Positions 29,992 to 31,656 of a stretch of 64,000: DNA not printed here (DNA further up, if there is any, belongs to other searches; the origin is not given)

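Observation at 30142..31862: LuxU/LuxO-like phosphorelay output module in an alphaproteobacterium, with no kinase nearby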

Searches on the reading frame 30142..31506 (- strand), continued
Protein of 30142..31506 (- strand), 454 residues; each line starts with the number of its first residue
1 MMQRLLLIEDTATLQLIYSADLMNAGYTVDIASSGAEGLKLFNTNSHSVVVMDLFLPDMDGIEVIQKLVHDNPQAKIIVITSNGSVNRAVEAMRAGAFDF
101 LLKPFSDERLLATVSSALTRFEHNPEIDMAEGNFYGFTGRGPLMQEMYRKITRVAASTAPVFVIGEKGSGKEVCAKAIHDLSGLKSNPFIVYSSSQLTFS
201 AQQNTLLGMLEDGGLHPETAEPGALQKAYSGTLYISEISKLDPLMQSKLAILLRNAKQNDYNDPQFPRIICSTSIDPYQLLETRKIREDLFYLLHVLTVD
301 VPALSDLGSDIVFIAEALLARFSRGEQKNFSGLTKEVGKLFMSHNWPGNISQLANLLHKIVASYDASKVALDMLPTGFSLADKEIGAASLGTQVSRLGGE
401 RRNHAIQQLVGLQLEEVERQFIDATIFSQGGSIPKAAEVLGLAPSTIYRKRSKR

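Call 42: find_related_loci(query=A1, collection=genome_contigs, flank=5000)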
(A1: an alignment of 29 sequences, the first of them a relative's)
Query A1 (454 aa) in genome_contigs; peptide patterns used: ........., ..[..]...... (x = any residue, [..] = any of these).
67 stretches matched a pattern; 41 encode a relative of the query (tblastn E <= 1e-3); 40 distinct loci.
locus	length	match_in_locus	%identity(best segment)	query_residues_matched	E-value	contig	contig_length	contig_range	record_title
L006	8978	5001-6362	81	1-454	0e+0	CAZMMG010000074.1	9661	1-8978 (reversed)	MAG TPA_asm: uncultured Neptunicoccus sp. isolate binchicken_co253_98 genome assembly, contig: NODE_5405_length_9661_cov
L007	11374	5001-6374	67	1-454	0e+0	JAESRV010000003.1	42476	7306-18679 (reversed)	MAG: Amylibacter sp. isolate NORP268 Contig_source1382A_2268, whole genome shotgun sequence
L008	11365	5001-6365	66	3-453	0e+0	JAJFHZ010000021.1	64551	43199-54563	MAG: Amylibacter sp. isolate OFTM397 OFTM397_20, whole genome shotgun sequence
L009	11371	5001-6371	65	1-453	0e+0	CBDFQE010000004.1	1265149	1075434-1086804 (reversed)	MAG: Amylibacter sp. isolate 85017c5e-9bb1-47c8-bf49-c3064e466331 genome assembly, contig: contig_4, whole genome shotgu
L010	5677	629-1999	65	1-453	0e+0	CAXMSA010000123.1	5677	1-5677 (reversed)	MAG: uncultured Amylibacter sp. isolate 07C-BC-St07_bin.15.strict genome assembly, contig: NODE_123_length_5677_cov_1.82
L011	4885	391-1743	63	1-453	0e+0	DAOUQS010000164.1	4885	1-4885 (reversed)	MAG TPA_asm: Amylibacter sp. isolate CSMAG_132 CSMAG_132_k141_1870287_length_4885_cov_200.5139, whole genome shotgun seq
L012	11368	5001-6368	62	1-453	0e+0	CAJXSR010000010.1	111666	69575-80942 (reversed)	MAG TPA_asm: uncultured Rhodobacteraceae bacterium isolate SRR3933267_bin.5_MetaBAT_v2.12.1_MAG genome assembly, contig:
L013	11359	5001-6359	60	1-453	0e+0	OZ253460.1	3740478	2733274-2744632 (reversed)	MAG: Amylibacter sp. isolate f6b12e01-9e04-4d3a-96a0-7537d354a112 genome assembly, chromosome: 1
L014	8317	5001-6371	60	1-453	5e-179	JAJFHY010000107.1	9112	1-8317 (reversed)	MAG: Amylibacter sp. isolate OFTM131 OFTM131_106, whole genome shotgun sequence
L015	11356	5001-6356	60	1-453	3e-175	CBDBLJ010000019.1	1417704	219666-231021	MAG: Amylibacter sp. isolate df94ca38-a29d-4e8b-b975-8a20b83339cf genome assembly, contig: contig_18, whole genome shotg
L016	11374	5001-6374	57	1-453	2e-172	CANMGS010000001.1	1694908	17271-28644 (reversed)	uncultured Amylibacter sp. isolate 3-365.fasta genome assembly, contig: NODE_1, whole genome shotgun sequence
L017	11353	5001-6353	58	1-453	3e-167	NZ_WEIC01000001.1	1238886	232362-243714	Amylibacter sp. SFDW26 contig1, whole genome shotgun sequence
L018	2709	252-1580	36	4-451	7e-91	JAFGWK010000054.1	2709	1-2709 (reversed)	MAG: Rhodobacteraceae bacterium isolate ZodW_Metabat.253 k87_2174856, whole genome shotgun sequence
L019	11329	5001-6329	38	4-451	2e-85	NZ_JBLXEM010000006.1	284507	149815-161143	MAG: Thioclava sp. isolate ES23-02 S23maxbin_out.009RE.5K@6, whole genome shotgun sequence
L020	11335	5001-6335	34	3-451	4e-83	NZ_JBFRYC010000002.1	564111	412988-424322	Thioclava arctica strain 15-R06ZXC-3 NMDC70154490_2, whole genome shotgun sequence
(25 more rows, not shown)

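Call 47: search_protein_families(library=ncbifam, proteins=[P0050, P0070, P0030, L002:6472-8004:+, L017:4645-5004:+, P0118], max_evalue=0.01)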
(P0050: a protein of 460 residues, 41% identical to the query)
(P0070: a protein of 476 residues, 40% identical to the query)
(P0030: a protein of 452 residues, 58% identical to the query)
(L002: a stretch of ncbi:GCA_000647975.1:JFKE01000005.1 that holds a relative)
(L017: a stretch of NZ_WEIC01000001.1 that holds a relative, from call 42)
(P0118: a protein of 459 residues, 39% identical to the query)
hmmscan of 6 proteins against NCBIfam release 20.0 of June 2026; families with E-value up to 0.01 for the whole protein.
P0050 (460 aa): 116 families (the best 25 are shown)
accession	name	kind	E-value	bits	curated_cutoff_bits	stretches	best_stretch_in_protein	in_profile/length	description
NF041946.1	LuxO_transreg_Vib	equivalog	7.1e-158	526.2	800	1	6-458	1-462/463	quorum-sensing sigma-54 dependent transcriptional regulator LuxO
TIGR01818.1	ntrC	equivalog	6e-113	378.1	558.6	1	5-452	2-459/463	nitrogen regulation protein NR(I)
TIGR02915.1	PEP_resp_reg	equivalog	1.8e-108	363.3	502.6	1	4-451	1-437/445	PEP-CTERM-box response regulator transcription factor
NF008469.0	PRK11361.1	equivalog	1.4e-104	350.4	714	1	4-453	7-451/461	acetoacetate metabolism transcriptional regulator AtoC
NF050807.1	TransRegFlbDCaul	equivalog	3e-94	316.4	750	1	25-455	24-437/454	sigma-54-dependent transcriptional regulator FlbD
NF011695.0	PRK15115.1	equivalog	9.6e-93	311.3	763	1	4-392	9-390/445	two-component system response regulator GlrR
NF008176.1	PRK10923.1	equivalog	3.8e-91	306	620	1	6-452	8-462/469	nitrogen regulation protein NR(I)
TIGR01817.1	nifA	equivalog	1.2e-90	304.8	528.85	1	131-447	190-518/534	nif-specific transcriptional activator NifA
NF007689.0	PRK10365.1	equivalog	2.7e-89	300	760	1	4-449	8-435/441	sigma-54-dependent response regulator transcription factor ZraR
NF003451.0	PRK05022.1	equivalog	1.3e-88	298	476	1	135-451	188-503/512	nitric oxide reductase transcriptional regulator NorR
NF041552.1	TF_PrdR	equivalog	8.1e-88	295.2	795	1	135-454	265-574/577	sigma-54 dependent transcriptional regulator PrdR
NF051870.1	NAssimRespRegNtrX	equivalog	4e-87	293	600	1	3-454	3-448/452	nitrogen assimilation response regulator NtrX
NF038308.1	RNA_repair_RtcR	equivalog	3.5e-81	273.6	650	1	137-447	180-502/530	RNA repair transcriptional activator RtcR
NF049963.1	RespRegFlgRCampy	domain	1.1e-79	268.4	750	1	34-387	34-384/429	fla regulon two-component system response regulator FlgR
TIGR02329.1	propionate_PrpR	equivalog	1.2e-73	248.5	499.2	1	135-452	210-523/526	propionate catabolism operon regulatory protein PrpR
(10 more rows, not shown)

P0070 (476 aa): 108 families (the best 25 are shown)
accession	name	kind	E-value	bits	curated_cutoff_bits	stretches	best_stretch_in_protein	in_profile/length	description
NF041946.1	LuxO_transreg_Vib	equivalog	3.3e-162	540.5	800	1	8-465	1-461/463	quorum-sensing sigma-54 dependent transcriptional regulator LuxO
TIGR01818.1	ntrC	equivalog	1.2e-116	390.3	558.6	1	7-460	2-459/463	nitrogen regulation protein NR(I)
TIGR02915.1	PEP_resp_reg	equivalog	2.3e-109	366.2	502.6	1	6-459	1-437/445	PEP-CTERM-box response regulator transcription factor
NF008469.0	PRK11361.1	equivalog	1.9e-106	356.5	714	1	6-464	7-454/461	acetoacetate metabolism transcriptional regulator AtoC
NF011695.0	PRK15115.1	equivalog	2.9e-95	319.7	763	1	5-393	8-387/445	two-component system response regulator GlrR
NF050807.1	TransRegFlbDCaul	equivalog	3.7e-94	316.1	750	1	26-463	23-437/454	sigma-54-dependent transcriptional regulator FlbD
NF007689.0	PRK10365.1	equivalog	5.6e-94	315.4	760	1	6-389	8-387/441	sigma-54-dependent response regulator transcription factor ZraR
NF008176.1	PRK10923.1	equivalog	1.6e-93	313.8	620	1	8-462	8-464/469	nitrogen regulation protein NR(I)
TIGR01817.1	nifA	equivalog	2.5e-91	307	528.85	1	136-398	191-453/534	nif-specific transcriptional activator NifA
NF003451.0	PRK05022.1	equivalog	2.9e-88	296.8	476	1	140-460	189-504/512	nitric oxide reductase transcriptional regulator NorR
NF041552.1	TF_PrdR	equivalog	4.2e-88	296.1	795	1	142-463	268-575/577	sigma-54 dependent transcriptional regulator PrdR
NF051870.1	NAssimRespRegNtrX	equivalog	2.4e-85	287.2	600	1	6-465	4-451/452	nitrogen assimilation response regulator NtrX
NF038308.1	RNA_repair_RtcR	equivalog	7.5e-82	275.9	650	1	144-402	183-450/530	RNA repair transcriptional activator RtcR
NF049963.1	RespRegFlgRCampy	domain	6.2e-80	269.1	750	1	30-384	28-377/429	fla regulon two-component system response regulator FlgR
TIGR02329.1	propionate_PrpR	equivalog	2e-74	251.2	499.2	1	141-460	212-523/526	propionate catabolism operon regulatory protein PrpR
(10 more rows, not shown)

P0030 (452 aa): 113 families (the best 25 are shown)
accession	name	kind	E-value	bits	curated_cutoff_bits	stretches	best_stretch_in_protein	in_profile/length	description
NF041946.1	LuxO_transreg_Vib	equivalog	6.8e-97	325.1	800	1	7-448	1-456/463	quorum-sensing sigma-54 dependent transcriptional regulator LuxO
TIGR01818.1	ntrC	equivalog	1.1e-69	235.4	558.6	1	6-448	2-459/463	nitrogen regulation protein NR(I)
NF008469.0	PRK11361.1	equivalog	7.5e-66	222.7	714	1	3-443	5-445/461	acetoacetate metabolism transcriptional regulator AtoC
NF051870.1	NAssimRespRegNtrX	equivalog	1.6e-64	218.5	600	1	5-448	4-446/452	nitrogen assimilation response regulator NtrX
NF007689.0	PRK10365.1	equivalog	5e-61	206.8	760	1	5-450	8-440/441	sigma-54-dependent response regulator transcription factor ZraR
TIGR02915.1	PEP_resp_reg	equivalog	1.7e-60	205.1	502.6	1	5-447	1-437/445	PEP-CTERM-box response regulator transcription factor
NF008176.1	PRK10923.1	equivalog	7.4e-53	179.8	620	1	6-448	7-462/469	nitrogen regulation protein NR(I)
NF011695.0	PRK15115.1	equivalog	4.9e-52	177.2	763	1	4-363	8-368/445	two-component system response regulator GlrR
NF041552.1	TF_PrdR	equivalog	8.8e-47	159.7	795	1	128-448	260-572/577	sigma-54 dependent transcriptional regulator PrdR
NF047793.1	ResRegPgtA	equivalog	1e-45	156.3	650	1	4-355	7-335/414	two-component system response regulator PgtA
NF050807.1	TransRegFlbDCaul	equivalog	3.7e-41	141.4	750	1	59-448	55-434/454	sigma-54-dependent transcriptional regulator FlbD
NF049963.1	RespRegFlgRCampy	domain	3.3e-39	135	750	1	43-369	41-373/429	fla regulon two-component system response regulator FlgR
TIGR01817.1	nifA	equivalog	8.8e-38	130.3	528.85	1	126-375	187-440/534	nif-specific transcriptional activator NifA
NF008485.2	PRK11388.1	equivalog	4.1e-36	124.5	551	1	130-448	327-631/643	dihydroxyacetone kinase operon transcriptional regulator DhaR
NF008085.0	PRK10820.1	equivalog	2.8e-34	118.6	576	1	129-369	198-443/520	transcriptional regulator TyrR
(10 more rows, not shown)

L002:6472-8004:+ (510 aa): 135 families (the best 25 are shown)
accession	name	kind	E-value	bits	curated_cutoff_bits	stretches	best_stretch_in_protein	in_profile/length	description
NF008302.0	PRK11091.1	equivalog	1.5e-44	152.4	838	1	45-501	311-777/779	aerobic respiration two-component sensor histidine kinase ArcB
NF011874.0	PRK15347.1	equivalog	2.2e-43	148.5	852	2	258-474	693-896/921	two component system sensor kinase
TIGR02956.1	TMAO_torS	equivalog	7.6e-42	143.4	676.5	1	23-377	470-820/967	TMAO reductase system sensor histidine kinase/response regulator TorS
NF008318.0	PRK11107.1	equivalog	7.2e-36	123.6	890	2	256-494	668-907/920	two-component sensor histidine kinase BarA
NF041947.1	LuxQ_Vibrio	equivalog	9.4e-31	106.5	1200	1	110-365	566-828/843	quorum-sensing autoinducer 2 sensor kinase/phosphatase LuxQ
NF038297.2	hybrid_HK_HrmK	equivalog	3.1e-30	105.4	725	1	54-363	275-595/607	hybrid histidine kinase/response regulator HrmK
NF008099.0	PRK10841.1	equivalog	5.6e-30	103.8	920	2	256-373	825-936/949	two-component system sensor histidine kinase RcsC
NF007420.1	PRK09959.1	equivalog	1.2e-27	96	1995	1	22-364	717-1062/1197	acid-sensing system histidine kinase EvgS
NF008543.0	PRK11466.1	equivalog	6.9e-25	87.1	982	1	24-500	451-909/914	TMAO reductase system sensor histidine kinase/response regulator TorS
NF045901.1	HisKinLetSLeg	equivalog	1.9e-22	79.1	1650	2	256-474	672-876/906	two-component system sensor histidine kinase LetS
NF041832.1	near_NosP_CTERM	subfamily_domain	6.1e-22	78.2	400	1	78-364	69-358/370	NahK/ErcS family hybrid sensor histidine kinase/response regulator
NF008312.0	PRK11100.1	equivalog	1.7e-19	70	356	1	20-234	259-474/477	two-component system sensor histidine kinase CreC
TIGR02966.1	phoR_proteo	equivalog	7.2e-19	68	334.2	1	39-231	136-332/333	phosphate regulon sensor histidine kinase PhoR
NF046044.1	PnpS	equivalog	4.6e-18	65.4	400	1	52-233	206-390/390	two-component system histidine kinase PnpS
NF007969.0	PRK10693.1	equivalog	1.6e-17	63.6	329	1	253-377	5-124/337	two-component system response regulator RssB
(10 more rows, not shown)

L017:4645-5004:+ (119 aa): 1 family
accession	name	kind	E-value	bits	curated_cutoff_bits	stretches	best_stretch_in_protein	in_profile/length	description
NF041948.1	Phrelay_LuxU_Vib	equivalog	1.1e-05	25.7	140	1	13-97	12-96/110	quorum-sensing phosphorelay protein LuxU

P0118 (459 aa): 115 families (the best 25 are shown)
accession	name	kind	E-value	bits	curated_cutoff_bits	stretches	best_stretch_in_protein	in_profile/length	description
NF041946.1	LuxO_transreg_Vib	equivalog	2.5e-161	537.6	800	1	8-458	2-461/463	quorum-sensing sigma-54 dependent transcriptional regulator LuxO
TIGR01818.1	ntrC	equivalog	4.2e-117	391.8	558.6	1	6-453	2-459/463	nitrogen regulation protein NR(I)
NF008469.0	PRK11361.1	equivalog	1.1e-110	370.5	714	1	5-453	7-450/461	acetoacetate metabolism transcriptional regulator AtoC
TIGR02915.1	PEP_resp_reg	equivalog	1.7e-109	366.6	502.6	1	5-452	1-437/445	PEP-CTERM-box response regulator transcription factor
NF008176.1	PRK10923.1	equivalog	3.9e-98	329.1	620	1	7-453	8-462/469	nitrogen regulation protein NR(I)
NF011695.0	PRK15115.1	equivalog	3.5e-95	319.4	763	1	2-378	6-374/445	two-component system response regulator GlrR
NF050807.1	TransRegFlbDCaul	equivalog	5.7e-95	318.8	750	1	24-454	22-435/454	sigma-54-dependent transcriptional regulator FlbD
NF041552.1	TF_PrdR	equivalog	3.9e-92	309.4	795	1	135-456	263-575/577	sigma-54 dependent transcriptional regulator PrdR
NF007689.0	PRK10365.1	equivalog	4.5e-92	309.1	760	1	5-453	8-438/441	sigma-54-dependent response regulator transcription factor ZraR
TIGR01817.1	nifA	equivalog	6.3e-90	302.4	528.85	1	128-448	185-518/534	nif-specific transcriptional activator NifA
NF051870.1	NAssimRespRegNtrX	equivalog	2.5e-89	300.3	600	1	5-455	4-448/452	nitrogen assimilation response regulator NtrX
NF003451.0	PRK05022.1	equivalog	1.4e-88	297.9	476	1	123-452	174-503/512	nitric oxide reductase transcriptional regulator NorR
NF049963.1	RespRegFlgRCampy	domain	9.5e-85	285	750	1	25-385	24-380/429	fla regulon two-component system response regulator FlgR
NF038308.1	RNA_repair_RtcR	equivalog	3.4e-83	280.3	650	1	85-451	122-505/530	RNA repair transcriptional activator RtcR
TIGR02329.1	propionate_PrpR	equivalog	3.3e-74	250.4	499.2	1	135-453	208-523/526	propionate catabolism operon regulatory protein PrpR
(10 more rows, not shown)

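Call 106: predict_structure(alignment_id=A1)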
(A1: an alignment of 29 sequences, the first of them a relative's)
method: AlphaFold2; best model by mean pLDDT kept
length: 454 residues; sequences in the alignment: 29
mean_pLDDT: 77.4   pTM: 0.66
mean pLDDT of the five models: 77.4, 77.1, 75.5, 69.9, 65.0
residues with pLDDT >= 90: 86; 70-90: 265; 50-70: 57; < 50: 46
segments of 3 or more residues with pLDDT < 50: 121-126, 212-216, 259-263, 381-406
pLDDT, mean of each block of 10 residues (from residue 1): 83 89 90 94 88 91 91 86 66 81 79 77 48 72 82 79 83 90 79 85 83 50 85 92 90 69 69 85 84 79 82 90 90 89 72 84 89 70 34 30 45 64 75 83 79 50
secondary structure, 60 per line:
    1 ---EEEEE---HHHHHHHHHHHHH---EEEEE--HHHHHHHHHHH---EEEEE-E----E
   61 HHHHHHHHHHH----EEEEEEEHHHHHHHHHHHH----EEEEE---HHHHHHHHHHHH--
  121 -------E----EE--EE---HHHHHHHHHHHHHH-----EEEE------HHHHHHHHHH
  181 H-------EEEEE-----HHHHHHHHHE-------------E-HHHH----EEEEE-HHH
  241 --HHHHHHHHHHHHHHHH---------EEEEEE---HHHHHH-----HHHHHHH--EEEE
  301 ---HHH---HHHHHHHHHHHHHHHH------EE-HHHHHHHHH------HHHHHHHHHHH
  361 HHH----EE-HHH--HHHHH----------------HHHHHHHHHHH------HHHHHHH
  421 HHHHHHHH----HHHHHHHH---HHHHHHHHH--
elements in order: E4-8 H12-24 E28-32 H35-45 E49-53 H61-71 E76-82 H83-94 E99-103 H107-118 H142-155 E161-164 H171-181 E189-193 H199-207 H224-227 E232-236 H243-258 E268-273 H277-282 H288-294 E297-300 H310-325 H335-343 H350-363 H376-380 H397-407 H414-428 H433-440 H444-452

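Call 108: fold_search(model_id=the predicted structure, library=pdb)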
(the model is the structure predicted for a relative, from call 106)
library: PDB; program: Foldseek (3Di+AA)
matches with E <= 10: 1709; with E <= 0.001: 723
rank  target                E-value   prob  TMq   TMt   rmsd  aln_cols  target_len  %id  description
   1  5m7p_A                4.8e-29  1.00  0.47  0.48  17.4       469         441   24  Crystal structure of NtrX from Brucella abortus in complex with ADP processed with the CrystalDirect automated mountin (released 2017-01-25)
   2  5m7o_B                1.1e-28  1.00  0.45  0.47  22.5       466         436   26  Crystal structure of NtrX from Brucella abortus processed with the CrystalDirect automated mounting and cryo-cooling t (released 2017-01-25)
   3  5m7p_B                1.6e-28  1.00  0.46  0.47  21.0       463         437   25  Crystal structure of NtrX from Brucella abortus in complex with ADP processed with the CrystalDirect automated mountin (released 2017-01-25)
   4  5ep0                  2.0e-28  1.00  0.47  0.55  16.9       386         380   34  Quorum-Sensing Signal Integrator LuxO - Receiver+Catalytic Domains (released 2016-04-20)
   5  5m7o_A                5.1e-28  1.00  0.46  0.46  18.6       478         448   25  Crystal structure of NtrX from Brucella abortus processed with the CrystalDirect automated mounting and cryo-cooling t (released 2017-01-25)
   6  5m7n_A                5.7e-28  1.00  0.46  0.48  17.4       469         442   24  Crystal structure of NtrX from Brucella abortus in complex with ATP processed with the CrystalDirect automated mountin (released 2017-01-25)
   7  5m7n_B                8.3e-28  1.00  0.45  0.48  20.9       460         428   24  Crystal structure of NtrX from Brucella abortus in complex with ATP processed with the CrystalDirect automated mountin (released 2017-01-25)
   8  3dzd_A                3.3e-27  1.00  0.46  0.56  15.4       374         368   31  Crystal structure of sigma54 activator NTRC4 in the inactive state (released 2008-11-25)
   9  1ny5_A                3.3e-27  1.00  0.46  0.54  17.2       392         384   30  Crystal structure of sigm54 activator (AAA+ ATPase) in the inactive state (released 2003-11-11)
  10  1ny5_B                1.1e-26  1.00  0.45  0.53  17.5       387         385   30  Crystal structure of sigm54 activator (AAA+ ATPase) in the inactive state (released 2003-11-11)
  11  4l4u                  9.3e-26  1.00  0.44  0.51  16.5       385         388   29  Crystal structure of construct containing A. aeolicus NtrC1 receiver, central and DNA binding domains (released 2013-08-28)
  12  7v2b_D                6.8e-21  1.00  0.49  0.59  10.0       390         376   22  Crystal Structure of VpsR display novel dimeric architecture and c-di-GMP binding: mechanistic implications in oligome (released 2022-04-06)
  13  7v2v_A                1.6e-19  1.00  0.47  0.56  10.9       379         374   22  Crystal Structure of VpsR display novel dimeric architecture and c-di-GMP binding: mechanistic implications in oligome (released 2022-04-06)
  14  7v2b_A                3.8e-19  1.00  0.51  0.60  10.1       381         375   22  Crystal Structure of VpsR display novel dimeric architecture and c-di-GMP binding: mechanistic implications in oligome (released 2022-04-06)
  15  5ep3                  9.4e-19  1.00  0.46  0.79   4.3       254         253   35  Quorum-Sensing Signal Integrator LuxO - Catalytic Domain Bound to CV-133 Inhibitor (released 2016-04-20)
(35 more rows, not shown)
